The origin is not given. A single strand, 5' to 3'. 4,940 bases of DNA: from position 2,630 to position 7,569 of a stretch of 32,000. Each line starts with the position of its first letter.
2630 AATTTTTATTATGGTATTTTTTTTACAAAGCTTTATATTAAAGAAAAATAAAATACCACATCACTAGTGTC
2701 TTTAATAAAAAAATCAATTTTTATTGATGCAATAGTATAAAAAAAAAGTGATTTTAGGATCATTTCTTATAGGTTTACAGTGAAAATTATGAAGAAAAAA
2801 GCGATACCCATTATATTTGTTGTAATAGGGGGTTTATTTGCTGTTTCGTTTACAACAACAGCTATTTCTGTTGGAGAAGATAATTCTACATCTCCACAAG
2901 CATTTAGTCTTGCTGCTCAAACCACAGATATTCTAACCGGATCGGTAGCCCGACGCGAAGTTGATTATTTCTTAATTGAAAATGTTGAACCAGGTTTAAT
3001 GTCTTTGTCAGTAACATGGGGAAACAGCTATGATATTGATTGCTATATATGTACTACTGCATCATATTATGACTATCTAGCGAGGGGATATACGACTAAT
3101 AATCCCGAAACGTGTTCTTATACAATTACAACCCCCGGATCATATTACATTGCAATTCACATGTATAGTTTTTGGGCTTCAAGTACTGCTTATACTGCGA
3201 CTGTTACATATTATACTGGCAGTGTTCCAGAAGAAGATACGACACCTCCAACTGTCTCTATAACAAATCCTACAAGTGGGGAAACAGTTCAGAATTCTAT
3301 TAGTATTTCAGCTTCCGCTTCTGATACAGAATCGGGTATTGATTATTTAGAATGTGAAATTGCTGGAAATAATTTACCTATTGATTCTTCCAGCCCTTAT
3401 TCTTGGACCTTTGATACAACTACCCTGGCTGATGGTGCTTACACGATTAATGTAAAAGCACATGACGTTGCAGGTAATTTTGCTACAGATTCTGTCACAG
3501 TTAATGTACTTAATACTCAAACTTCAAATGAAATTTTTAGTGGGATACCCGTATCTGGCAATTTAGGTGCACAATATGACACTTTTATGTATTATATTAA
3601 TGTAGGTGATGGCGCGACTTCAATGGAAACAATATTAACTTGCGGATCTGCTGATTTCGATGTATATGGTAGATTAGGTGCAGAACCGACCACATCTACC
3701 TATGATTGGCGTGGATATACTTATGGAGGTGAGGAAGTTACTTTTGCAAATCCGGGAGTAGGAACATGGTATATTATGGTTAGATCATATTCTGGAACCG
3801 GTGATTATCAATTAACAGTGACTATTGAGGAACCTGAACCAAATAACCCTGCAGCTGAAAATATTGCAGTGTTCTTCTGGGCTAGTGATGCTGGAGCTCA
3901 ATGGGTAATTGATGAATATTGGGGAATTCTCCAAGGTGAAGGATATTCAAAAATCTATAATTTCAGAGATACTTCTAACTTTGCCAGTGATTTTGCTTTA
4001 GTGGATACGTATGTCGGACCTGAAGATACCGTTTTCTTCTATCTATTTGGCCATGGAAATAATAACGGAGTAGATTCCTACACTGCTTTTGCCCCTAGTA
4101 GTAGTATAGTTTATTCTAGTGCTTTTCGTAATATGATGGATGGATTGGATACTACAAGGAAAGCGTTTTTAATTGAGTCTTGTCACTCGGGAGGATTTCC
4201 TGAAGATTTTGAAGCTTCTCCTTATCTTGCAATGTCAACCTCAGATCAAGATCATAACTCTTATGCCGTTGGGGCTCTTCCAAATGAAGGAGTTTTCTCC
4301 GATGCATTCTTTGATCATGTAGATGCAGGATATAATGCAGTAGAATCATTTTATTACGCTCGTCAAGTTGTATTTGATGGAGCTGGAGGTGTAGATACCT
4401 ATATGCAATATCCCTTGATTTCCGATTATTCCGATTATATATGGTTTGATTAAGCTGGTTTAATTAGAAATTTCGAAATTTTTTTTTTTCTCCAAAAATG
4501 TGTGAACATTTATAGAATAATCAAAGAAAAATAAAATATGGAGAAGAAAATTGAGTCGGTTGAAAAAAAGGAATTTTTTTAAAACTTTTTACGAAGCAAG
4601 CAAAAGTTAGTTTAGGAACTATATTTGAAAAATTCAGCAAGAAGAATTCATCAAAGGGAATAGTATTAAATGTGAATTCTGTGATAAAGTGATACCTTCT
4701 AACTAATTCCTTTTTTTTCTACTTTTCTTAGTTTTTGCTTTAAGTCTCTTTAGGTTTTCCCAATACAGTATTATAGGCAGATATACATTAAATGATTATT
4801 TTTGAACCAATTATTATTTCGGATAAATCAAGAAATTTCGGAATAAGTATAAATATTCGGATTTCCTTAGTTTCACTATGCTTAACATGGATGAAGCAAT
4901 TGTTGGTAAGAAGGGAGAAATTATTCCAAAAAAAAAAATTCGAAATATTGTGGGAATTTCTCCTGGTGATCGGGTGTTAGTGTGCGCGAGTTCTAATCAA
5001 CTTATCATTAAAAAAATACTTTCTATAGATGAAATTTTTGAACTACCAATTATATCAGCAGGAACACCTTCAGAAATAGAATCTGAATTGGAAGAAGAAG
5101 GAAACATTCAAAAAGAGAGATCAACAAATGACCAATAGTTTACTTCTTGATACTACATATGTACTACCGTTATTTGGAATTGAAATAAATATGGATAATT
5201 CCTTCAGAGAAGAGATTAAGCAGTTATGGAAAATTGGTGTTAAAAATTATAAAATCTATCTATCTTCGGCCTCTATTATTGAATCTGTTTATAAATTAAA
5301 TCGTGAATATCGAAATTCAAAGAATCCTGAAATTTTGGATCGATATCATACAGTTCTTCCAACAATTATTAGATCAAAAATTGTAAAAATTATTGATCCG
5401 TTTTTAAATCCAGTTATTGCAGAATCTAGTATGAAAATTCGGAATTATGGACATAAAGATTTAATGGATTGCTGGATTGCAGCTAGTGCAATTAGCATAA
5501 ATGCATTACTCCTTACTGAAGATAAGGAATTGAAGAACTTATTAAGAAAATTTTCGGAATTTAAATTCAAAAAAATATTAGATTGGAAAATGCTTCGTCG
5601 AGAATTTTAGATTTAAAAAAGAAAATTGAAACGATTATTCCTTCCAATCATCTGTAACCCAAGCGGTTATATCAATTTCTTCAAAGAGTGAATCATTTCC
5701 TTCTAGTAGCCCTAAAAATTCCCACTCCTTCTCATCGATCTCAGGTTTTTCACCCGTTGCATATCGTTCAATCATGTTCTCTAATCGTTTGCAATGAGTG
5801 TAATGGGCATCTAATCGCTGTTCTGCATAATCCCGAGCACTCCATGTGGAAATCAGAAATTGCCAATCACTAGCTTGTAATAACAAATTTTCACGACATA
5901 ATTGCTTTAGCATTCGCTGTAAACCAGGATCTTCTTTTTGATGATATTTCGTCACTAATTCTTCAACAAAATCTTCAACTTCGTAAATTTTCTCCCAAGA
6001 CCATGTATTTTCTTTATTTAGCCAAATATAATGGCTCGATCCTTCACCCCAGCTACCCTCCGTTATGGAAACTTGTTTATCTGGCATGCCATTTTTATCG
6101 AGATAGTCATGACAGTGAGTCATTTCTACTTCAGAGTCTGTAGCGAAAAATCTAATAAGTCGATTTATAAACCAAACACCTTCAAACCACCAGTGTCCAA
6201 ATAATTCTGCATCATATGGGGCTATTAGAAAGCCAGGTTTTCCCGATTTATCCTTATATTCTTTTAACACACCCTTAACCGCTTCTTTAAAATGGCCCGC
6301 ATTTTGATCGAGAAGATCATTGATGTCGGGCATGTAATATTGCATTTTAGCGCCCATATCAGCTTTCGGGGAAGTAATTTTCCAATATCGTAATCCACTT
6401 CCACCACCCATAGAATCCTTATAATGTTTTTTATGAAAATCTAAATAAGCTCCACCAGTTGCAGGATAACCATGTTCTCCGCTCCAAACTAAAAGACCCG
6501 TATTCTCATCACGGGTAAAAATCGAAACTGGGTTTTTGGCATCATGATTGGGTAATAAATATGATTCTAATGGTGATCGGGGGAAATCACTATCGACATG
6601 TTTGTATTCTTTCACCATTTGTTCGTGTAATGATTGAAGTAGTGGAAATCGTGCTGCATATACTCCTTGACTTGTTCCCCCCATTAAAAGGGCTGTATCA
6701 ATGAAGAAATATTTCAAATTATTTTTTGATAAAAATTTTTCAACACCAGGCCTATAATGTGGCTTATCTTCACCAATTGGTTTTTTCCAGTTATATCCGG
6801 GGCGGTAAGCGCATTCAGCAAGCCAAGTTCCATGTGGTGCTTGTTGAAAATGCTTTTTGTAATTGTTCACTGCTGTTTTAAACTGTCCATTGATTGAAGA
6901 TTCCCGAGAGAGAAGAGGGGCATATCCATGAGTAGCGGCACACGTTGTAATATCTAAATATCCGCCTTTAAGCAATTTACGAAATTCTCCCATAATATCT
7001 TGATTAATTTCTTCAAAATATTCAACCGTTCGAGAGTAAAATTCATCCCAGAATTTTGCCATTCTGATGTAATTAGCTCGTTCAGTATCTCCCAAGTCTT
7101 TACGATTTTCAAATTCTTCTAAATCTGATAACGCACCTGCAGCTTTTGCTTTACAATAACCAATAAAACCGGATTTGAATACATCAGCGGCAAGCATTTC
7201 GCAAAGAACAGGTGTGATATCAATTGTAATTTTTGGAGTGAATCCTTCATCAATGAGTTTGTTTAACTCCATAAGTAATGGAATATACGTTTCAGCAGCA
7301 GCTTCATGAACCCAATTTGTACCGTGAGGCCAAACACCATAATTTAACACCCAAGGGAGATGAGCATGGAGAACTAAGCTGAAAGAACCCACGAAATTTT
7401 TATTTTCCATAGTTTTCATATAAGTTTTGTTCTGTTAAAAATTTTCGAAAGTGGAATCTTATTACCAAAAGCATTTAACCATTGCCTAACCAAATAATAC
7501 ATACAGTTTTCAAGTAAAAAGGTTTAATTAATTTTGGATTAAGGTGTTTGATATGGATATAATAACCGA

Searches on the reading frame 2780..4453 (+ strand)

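Call 88: search_protein_families(library=pfam, proteins=[window:2780-4453:+], max_evalue=0.00001)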
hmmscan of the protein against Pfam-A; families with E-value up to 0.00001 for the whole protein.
window:2780-4453:+ (557 aa): 4 families
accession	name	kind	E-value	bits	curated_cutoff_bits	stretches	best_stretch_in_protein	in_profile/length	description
PF17957.7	Big_7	-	6.4e-17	62.4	24.1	1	157-225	1-70/70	Bacterial Ig domain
PF04151.21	PPC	-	2.1e-11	44.9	25.9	1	269-336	3-70/70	Bacterial pre-peptidase C-terminal domain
PF19077.6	Big_13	-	6.9e-09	36.6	27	1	187-242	40-99/102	Bacterial Ig-like domain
PF01650.23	Peptidase_C13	-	1.1e-07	32.1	22.8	1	413-511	106-206/258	Peptidase C13 family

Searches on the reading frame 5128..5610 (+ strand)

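Call 88: search_protein_families(library=pfam, proteins=[window:5128-5610:+], max_evalue=0.00001)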
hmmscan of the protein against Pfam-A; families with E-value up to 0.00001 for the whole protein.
window:5128-5610:+ (160 aa): 1 family
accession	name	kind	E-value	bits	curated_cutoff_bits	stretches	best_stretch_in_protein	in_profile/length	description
PF01850.27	PIN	-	3.2e-10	41.1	23.6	1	6-137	2-116/120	PIN domain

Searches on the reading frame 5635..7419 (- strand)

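Call 88: search_protein_families(library=pfam, proteins=[window:5635-7419:-], max_evalue=0.00001)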
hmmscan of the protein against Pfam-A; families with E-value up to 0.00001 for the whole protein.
window:5635-7419:- (594 aa): 2 families
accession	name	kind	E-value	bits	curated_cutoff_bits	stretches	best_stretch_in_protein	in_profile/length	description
PF03065.20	Glyco_hydro_57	-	2.2e-31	109.7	21.2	1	15-443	2-282/291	Glycosyl hydrolase family 57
PF09210.16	BE_C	-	4.9e-21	75.4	25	1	478-587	2-101/101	1,4-alpha-glucan branching enzyme, C-terminal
